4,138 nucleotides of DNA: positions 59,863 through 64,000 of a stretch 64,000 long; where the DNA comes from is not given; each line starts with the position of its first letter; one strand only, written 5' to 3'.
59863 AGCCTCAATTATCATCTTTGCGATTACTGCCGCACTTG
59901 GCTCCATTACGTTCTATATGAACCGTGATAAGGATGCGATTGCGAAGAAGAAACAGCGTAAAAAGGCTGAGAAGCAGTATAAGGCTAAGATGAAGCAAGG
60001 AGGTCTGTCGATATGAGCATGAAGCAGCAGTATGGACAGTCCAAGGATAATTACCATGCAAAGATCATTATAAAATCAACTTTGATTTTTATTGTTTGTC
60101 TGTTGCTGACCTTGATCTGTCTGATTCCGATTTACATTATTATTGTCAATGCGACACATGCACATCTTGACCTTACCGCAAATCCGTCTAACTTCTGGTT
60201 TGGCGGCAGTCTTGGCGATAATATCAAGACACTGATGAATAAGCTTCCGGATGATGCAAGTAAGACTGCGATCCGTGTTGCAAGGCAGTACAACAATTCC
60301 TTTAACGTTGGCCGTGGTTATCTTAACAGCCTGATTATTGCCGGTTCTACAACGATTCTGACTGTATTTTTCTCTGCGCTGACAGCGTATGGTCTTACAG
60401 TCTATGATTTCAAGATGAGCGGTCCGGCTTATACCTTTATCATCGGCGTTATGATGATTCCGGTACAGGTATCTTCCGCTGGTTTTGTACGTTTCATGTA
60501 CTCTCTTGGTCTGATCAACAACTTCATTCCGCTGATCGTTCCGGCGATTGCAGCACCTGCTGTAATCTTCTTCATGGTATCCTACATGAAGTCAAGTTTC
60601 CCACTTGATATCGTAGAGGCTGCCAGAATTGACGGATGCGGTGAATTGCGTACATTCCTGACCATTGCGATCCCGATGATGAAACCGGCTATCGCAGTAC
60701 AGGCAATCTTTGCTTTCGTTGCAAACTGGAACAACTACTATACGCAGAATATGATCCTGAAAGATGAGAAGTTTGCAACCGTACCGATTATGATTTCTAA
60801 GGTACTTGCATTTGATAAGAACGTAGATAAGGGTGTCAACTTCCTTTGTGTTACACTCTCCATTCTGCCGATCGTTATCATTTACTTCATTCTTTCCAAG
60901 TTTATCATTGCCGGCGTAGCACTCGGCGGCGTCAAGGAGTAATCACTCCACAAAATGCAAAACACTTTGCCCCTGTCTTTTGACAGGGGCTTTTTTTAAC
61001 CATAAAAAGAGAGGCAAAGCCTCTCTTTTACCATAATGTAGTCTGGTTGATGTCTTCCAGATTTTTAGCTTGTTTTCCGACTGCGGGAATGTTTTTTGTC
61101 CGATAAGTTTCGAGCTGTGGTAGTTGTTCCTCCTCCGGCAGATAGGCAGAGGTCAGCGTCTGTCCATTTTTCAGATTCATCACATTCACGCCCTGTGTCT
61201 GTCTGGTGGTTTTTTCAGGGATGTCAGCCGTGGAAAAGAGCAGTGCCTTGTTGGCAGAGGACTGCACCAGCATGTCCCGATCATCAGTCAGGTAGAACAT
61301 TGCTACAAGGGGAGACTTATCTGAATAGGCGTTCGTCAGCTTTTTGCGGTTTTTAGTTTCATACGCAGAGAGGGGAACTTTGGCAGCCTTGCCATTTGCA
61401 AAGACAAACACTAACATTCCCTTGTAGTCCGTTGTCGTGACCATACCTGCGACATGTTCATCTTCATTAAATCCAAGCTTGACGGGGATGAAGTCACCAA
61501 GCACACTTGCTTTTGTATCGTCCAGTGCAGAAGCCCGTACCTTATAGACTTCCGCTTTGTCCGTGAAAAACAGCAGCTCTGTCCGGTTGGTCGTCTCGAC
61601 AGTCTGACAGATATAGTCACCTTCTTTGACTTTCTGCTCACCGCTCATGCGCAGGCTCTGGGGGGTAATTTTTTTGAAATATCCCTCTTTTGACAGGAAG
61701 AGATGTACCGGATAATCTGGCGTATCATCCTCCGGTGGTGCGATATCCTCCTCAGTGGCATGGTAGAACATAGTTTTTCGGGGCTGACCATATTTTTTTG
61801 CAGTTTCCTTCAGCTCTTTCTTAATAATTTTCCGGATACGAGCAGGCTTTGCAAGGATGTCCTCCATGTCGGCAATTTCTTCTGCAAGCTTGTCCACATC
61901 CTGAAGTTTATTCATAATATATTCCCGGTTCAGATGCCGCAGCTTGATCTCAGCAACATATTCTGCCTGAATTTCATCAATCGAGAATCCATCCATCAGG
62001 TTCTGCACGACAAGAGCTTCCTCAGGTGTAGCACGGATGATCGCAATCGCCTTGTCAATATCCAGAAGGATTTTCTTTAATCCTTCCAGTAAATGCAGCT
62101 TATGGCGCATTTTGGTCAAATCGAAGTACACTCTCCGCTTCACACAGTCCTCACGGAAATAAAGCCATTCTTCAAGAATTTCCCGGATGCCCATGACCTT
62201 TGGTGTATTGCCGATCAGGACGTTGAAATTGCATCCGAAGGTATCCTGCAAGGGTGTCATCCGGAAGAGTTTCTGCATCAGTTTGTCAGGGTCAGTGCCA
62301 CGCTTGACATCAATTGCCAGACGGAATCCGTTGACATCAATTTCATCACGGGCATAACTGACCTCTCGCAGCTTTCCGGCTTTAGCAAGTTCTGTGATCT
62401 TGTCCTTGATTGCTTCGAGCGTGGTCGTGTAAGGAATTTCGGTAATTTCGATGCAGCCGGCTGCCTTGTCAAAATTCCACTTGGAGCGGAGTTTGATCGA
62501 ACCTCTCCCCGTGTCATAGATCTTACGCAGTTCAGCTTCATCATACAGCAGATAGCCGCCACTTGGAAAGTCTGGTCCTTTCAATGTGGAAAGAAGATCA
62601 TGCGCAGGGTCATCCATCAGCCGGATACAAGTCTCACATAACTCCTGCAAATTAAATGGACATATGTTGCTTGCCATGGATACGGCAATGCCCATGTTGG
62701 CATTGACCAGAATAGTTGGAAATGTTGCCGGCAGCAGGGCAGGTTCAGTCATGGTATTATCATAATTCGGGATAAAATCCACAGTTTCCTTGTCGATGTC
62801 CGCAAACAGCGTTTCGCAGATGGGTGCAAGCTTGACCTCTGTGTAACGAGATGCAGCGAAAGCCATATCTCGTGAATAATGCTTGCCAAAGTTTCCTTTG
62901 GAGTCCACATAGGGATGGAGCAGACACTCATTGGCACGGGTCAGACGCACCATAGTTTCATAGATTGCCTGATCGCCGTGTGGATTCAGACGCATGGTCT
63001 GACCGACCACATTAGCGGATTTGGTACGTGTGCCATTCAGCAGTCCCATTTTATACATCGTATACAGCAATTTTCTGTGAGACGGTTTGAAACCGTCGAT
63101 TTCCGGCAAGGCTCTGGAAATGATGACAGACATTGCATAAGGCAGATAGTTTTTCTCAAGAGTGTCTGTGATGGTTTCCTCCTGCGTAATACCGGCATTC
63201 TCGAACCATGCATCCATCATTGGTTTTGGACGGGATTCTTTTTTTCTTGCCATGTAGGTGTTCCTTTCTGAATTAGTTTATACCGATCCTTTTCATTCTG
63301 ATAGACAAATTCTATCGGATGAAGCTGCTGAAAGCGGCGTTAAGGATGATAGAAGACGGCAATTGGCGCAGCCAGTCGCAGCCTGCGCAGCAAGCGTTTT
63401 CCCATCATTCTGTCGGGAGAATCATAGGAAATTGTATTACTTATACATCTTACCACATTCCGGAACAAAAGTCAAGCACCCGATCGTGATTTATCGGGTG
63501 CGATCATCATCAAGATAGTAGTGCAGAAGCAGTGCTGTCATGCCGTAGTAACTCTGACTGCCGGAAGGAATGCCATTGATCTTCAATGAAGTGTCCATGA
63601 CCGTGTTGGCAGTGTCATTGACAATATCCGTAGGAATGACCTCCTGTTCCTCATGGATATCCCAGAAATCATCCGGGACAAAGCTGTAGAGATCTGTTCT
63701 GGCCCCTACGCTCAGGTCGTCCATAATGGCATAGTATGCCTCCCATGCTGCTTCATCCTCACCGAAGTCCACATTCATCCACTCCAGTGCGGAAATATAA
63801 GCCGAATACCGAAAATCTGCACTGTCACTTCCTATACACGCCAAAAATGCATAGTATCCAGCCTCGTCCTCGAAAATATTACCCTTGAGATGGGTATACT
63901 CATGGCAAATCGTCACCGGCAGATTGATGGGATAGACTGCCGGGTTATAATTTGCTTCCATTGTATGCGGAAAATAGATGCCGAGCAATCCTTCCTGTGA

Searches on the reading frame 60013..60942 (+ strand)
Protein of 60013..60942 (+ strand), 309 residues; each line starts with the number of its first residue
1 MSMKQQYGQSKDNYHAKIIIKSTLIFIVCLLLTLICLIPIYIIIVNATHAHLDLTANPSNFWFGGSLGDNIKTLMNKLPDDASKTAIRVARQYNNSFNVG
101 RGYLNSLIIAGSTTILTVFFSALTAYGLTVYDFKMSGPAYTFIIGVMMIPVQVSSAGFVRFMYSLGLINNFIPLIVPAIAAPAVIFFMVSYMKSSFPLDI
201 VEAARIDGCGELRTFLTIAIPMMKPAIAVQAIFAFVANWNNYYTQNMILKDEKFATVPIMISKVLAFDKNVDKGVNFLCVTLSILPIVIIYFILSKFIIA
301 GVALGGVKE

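Call 21: search_protein_families(library=pfam, proteins=[window:60013-60942:+])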
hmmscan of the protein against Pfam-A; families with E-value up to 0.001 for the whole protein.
window:60013-60942:+ (309 aa): 1 family
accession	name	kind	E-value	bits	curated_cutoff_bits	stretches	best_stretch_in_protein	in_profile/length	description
PF00528.27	BPD_transp_1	-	1.7e-13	51.2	26.4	1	121-298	5-178/184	Binding-protein-dependent transport system inner membrane component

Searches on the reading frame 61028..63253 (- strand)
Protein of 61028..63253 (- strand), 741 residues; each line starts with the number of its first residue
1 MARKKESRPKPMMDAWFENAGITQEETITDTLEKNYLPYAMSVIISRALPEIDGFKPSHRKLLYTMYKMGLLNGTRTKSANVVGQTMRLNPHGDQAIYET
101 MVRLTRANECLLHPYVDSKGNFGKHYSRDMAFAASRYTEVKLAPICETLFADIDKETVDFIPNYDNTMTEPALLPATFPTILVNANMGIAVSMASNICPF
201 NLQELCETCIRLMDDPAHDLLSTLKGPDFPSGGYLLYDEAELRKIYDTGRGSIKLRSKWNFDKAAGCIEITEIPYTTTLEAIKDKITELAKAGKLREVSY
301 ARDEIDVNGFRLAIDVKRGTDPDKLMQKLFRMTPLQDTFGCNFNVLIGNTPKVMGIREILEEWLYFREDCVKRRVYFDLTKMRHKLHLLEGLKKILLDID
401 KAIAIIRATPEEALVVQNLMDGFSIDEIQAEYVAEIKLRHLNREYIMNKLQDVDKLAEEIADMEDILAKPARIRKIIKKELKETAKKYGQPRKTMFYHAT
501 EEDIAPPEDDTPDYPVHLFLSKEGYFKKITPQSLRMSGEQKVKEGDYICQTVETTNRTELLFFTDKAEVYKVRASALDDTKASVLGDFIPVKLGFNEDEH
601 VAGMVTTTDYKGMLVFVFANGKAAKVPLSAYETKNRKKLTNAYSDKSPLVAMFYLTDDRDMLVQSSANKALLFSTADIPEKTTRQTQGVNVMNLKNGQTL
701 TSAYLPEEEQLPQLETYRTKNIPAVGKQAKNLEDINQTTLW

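Call 21: search_protein_families(library=pfam, proteins=[window:61028-63253:-])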
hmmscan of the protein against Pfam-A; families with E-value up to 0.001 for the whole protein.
window:61028-63253:- (741 aa): 2 families
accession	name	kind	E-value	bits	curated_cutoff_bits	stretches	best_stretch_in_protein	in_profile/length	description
PF00521.26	DNA_topoisoIV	-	2e-128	429.4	31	1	47-482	1-432/432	DNA gyrase/topoisomerase IV, subunit A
PF03989.18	DNA_gyraseA_C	-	4.8e-08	32.8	27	1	662-704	4-45/48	DNA gyrase C-terminal domain, beta-propeller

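Call 33: find_homologous_proteins(query=window:61028-63253:-, max_evalue=1e-100)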
Query window:61028-63253:- (741 aa): 8000 proteins with E <= 1e-100 among 8000 candidates; the best 120 are listed.
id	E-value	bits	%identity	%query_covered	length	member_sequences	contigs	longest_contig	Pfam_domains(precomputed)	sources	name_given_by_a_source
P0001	0.0e+0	1680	100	100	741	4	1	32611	PF00521.27,PF03989.19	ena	-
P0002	0.0e+0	1469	87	100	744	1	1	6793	PF00521.27,PF03989.19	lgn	-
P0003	0.0e+0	1430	85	100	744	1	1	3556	PF00521.27,PF03989.19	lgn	-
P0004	0.0e+0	1426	84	100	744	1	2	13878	PF00521.27,PF03989.19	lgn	-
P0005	0.0e+0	1412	83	100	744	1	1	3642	PF00521.27,PF03989.19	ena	-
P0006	0.0e+0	1393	83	98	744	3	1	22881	PF00521.27,PF03989.19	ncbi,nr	ncbi:MAG: topoisomerase IV [Oscillospiraceae bacterium]|nr:topoisomerase IV [Oscillospiraceae bacter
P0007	0.0e+0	1387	82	100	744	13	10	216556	PF00521.27,PF03989.19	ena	-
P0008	0.0e+0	1383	81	100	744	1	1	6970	PF00521.27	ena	-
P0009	0.0e+0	1382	81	100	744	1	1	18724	PF00521.27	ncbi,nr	ncbi:MAG: topoisomerase IV [Oscillospiraceae bacterium]|nr:topoisomerase IV [Oscillospiraceae bacter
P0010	0.0e+0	1361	80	100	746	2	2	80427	PF00521.27,PF03989.19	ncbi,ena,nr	ncbi:MAG: topoisomerase IV [Oscillospiraceae bacterium]|nr:topoisomerase IV [Oscillospiraceae bacter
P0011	0.0e+0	1359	81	100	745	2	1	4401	PF00521.27,PF03989.19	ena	-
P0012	0.0e+0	1358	81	98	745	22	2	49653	PF00521.27,PF03989.19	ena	-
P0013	0.0e+0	1356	81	98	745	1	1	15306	PF00521.27,PF03989.19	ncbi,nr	ncbi:MAG: topoisomerase IV [Oscillospiraceae bacterium]|nr:topoisomerase IV [Oscillospiraceae bacter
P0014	0.0e+0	1354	80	100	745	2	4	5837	PF00521.27,PF03989.19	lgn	-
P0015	0.0e+0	1353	79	100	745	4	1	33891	PF00521.27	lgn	-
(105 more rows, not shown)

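Call 34: find_encoding_contigs(protein=P0002, flank=10000, max_places=4)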
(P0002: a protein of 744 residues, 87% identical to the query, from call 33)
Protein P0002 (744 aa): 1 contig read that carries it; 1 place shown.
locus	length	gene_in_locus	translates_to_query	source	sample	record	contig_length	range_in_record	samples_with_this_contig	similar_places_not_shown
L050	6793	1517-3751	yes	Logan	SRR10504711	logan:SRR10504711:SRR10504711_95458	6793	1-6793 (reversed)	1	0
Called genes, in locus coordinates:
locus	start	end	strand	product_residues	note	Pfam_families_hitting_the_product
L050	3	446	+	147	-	?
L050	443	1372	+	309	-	PF00528:BPD_transp_1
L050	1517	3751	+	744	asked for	PF00521:DNA_topoisoIV, PF03989:DNA_gyraseA_C (faint)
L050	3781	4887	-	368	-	PF12725:DUF3810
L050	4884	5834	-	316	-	PF01183:Glyco_hydro_25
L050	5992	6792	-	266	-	?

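Call 35: find_encoding_contigs(protein=P0004, flank=10000, max_places=4)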
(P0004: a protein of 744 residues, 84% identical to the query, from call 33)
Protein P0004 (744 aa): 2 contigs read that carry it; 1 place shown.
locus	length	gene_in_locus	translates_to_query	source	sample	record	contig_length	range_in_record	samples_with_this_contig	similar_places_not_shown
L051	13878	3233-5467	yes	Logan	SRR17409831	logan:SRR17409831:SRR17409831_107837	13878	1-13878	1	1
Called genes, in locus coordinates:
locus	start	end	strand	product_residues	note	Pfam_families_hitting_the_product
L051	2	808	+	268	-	?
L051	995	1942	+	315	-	PF01183:Glyco_hydro_25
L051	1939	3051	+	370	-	PF12725:DUF3810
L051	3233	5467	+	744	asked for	PF00521:DNA_topoisoIV, PF03989:DNA_gyraseA_C (faint)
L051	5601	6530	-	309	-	PF00528:BPD_transp_1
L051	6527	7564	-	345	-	PF00528:BPD_transp_1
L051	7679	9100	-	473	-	PF13416:SBP_bac_8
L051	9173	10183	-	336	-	PF00356:LacI, PF13407:Peripla_BP_4 (weak), PF13377:Peripla_BP_3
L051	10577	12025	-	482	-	PF14691:Fer4_20, PF00070:Pyr_redox, PF00890:FAD_binding_2 (weak), PF01266:DAO (weak), PF07992:Pyr_redox_2, PF13450:NAD_binding_8, PF01593:Amino_oxidase, PF07992:Pyr_redox_2, +3 more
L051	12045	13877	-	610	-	?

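Call 36: find_encoding_contigs(protein=P0007, flank=10000, max_places=4)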
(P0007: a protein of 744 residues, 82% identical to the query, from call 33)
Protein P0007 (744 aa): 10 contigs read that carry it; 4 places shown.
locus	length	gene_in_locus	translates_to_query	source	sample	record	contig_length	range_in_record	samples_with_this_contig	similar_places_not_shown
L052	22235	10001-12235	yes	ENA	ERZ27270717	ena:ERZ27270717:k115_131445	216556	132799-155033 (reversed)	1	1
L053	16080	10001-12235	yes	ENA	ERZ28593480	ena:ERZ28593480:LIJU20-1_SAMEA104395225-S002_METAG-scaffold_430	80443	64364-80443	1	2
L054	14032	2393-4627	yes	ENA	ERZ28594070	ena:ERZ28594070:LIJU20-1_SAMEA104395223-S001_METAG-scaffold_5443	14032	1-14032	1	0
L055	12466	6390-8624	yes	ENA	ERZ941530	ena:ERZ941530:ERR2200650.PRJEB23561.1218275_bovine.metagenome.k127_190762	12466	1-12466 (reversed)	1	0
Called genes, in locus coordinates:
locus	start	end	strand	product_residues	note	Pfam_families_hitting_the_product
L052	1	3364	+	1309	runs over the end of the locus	PF04563:RNA_pol_Rpb2_1, PF04561:RNA_pol_Rpb2_2, PF04565:RNA_pol_Rpb2_3, PF10385:RNA_pol_Rpb2_45, PF00562:RNA_pol_Rpb2_6, PF04560:RNA_pol_Rpb2_7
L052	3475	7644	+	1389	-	PF04997:RNA_pol_Rpb1_1, PF00623:RNA_pol_Rpb1_2, PF04983:RNA_pol_Rpb1_3, PF05000:RNA_pol_Rpb1_4, PF04998:RNA_pol_Rpb1_5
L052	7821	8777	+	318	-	PF01183:Glyco_hydro_25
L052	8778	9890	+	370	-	PF12725:DUF3810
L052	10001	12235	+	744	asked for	PF00521:DNA_topoisoIV, PF03989:DNA_gyraseA_C (faint)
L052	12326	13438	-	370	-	-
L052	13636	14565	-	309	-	PF00889:EF_TS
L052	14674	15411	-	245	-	PF00318:Ribosomal_S2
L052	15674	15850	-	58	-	-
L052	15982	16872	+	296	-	PF04055:Radical_SAM, PF13353:Fer4_12 (weak)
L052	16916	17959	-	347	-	-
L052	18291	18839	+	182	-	PF04542:Sigma70_r2, PF08281:Sigma70_r4_2 (weak), PF04545:Sigma70_r4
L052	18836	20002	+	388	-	-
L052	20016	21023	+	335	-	-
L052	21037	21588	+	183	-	-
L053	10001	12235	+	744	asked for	PF00521:DNA_topoisoIV, PF03989:DNA_gyraseA_C (faint)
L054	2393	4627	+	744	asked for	PF00521:DNA_topoisoIV, PF03989:DNA_gyraseA_C (faint)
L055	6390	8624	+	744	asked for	PF00521:DNA_topoisoIV, PF03989:DNA_gyraseA_C (faint)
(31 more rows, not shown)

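Call 58: find_encoding_contigs(protein=P0001, flank=10000, max_places=4)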
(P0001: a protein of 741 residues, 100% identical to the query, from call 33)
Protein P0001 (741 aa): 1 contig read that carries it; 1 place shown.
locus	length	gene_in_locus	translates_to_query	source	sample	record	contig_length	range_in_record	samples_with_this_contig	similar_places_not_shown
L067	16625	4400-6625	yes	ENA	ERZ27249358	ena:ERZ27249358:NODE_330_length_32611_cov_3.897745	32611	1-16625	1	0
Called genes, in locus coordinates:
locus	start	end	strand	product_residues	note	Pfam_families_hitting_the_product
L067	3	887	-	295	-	?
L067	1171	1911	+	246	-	PF01520:Amidase_3, PF08239:SH3_3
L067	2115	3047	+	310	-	PF01183:Glyco_hydro_25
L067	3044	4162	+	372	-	PF12725:DUF3810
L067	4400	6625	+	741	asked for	PF00521:DNA_topoisoIV, PF03989:DNA_gyraseA_C (faint)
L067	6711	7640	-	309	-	PF00528:BPD_transp_1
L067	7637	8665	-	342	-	PF00528:BPD_transp_1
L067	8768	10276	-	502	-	-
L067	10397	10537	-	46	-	-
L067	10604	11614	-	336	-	PF00356:LacI, PF00532:Peripla_BP_1, PF13407:Peripla_BP_4, PF13377:Peripla_BP_3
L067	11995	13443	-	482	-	PF14691:Fer4_20, PF00070:Pyr_redox, PF00890:FAD_binding_2 (weak), PF01266:DAO (weak), PF07992:Pyr_redox_2, PF13450:NAD_binding_8, PF01593:Amino_oxidase, PF07992:Pyr_redox_2, +5 more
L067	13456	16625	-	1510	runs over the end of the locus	PF00310:GATase_2, PF04898:Glu_syn_central, PF01645:Glu_synthase, PF01493:GXGXG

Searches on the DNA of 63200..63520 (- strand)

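Call 54: search_rna_families(source=window, start=63200, end=63520, threshold=evalue, max_evalue=10)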
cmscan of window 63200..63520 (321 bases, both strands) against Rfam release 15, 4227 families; matches with E-value up to 10: 5.
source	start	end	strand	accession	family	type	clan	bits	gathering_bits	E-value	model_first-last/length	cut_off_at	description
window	63211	63303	-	RF00351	snoR20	Gene; snRNA; snoRNA; CD-box;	-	19.7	43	2.9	1-90/90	no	Small nucleolar RNA R20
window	63263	63334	+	RF00278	SNORD50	Gene; snRNA; snoRNA; CD-box;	-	18.1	42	0.39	1-72/72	no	Small nucleolar RNA SNORD50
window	63363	63412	-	RF01281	snoR35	Gene; snRNA; snoRNA; CD-box;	CL00053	12.4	40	3.4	1-81/81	no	Small nucleolar RNA snoR35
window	63315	63358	+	RF01307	sR55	Gene; snRNA; snoRNA; CD-box;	-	12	35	3.5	1-65/65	no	Small nucleolar RNA sR55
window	63211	63277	+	RF02156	NPPA-AS1_1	Gene; lncRNA;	-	11.4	45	6.7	106-176/176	no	NPPA antisense RNA 1 conserved region 1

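Call 56: search_dna_similar(query=window:63262-63420:-, collection=plasmids, mode=distant, max_evalue=0.01)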
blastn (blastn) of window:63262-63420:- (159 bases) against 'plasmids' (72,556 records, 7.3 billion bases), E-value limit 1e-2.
No match.

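Call 57: search_dna_similar(query=window:63262-63420:-, collection=phages, mode=distant, max_evalue=0.01)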
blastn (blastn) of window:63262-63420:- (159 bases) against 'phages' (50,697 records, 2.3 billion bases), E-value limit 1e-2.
No match.

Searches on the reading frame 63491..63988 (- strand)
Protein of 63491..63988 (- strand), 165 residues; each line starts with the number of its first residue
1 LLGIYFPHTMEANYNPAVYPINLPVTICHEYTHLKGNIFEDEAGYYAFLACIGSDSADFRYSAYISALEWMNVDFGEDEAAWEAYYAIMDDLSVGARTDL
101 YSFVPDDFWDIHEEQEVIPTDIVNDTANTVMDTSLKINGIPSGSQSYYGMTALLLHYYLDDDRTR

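Call 21: search_protein_families(library=pfam, proteins=[window:63491-63988:-])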
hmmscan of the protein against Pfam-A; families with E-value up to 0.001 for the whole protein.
window:63491-63988:- (165 aa): 1 family
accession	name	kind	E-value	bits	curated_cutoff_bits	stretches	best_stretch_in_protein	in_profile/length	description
PF12725.13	DUF3810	-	8.6e-41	140.7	28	1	1-155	168-311/311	Protein of unknown function (DUF3810)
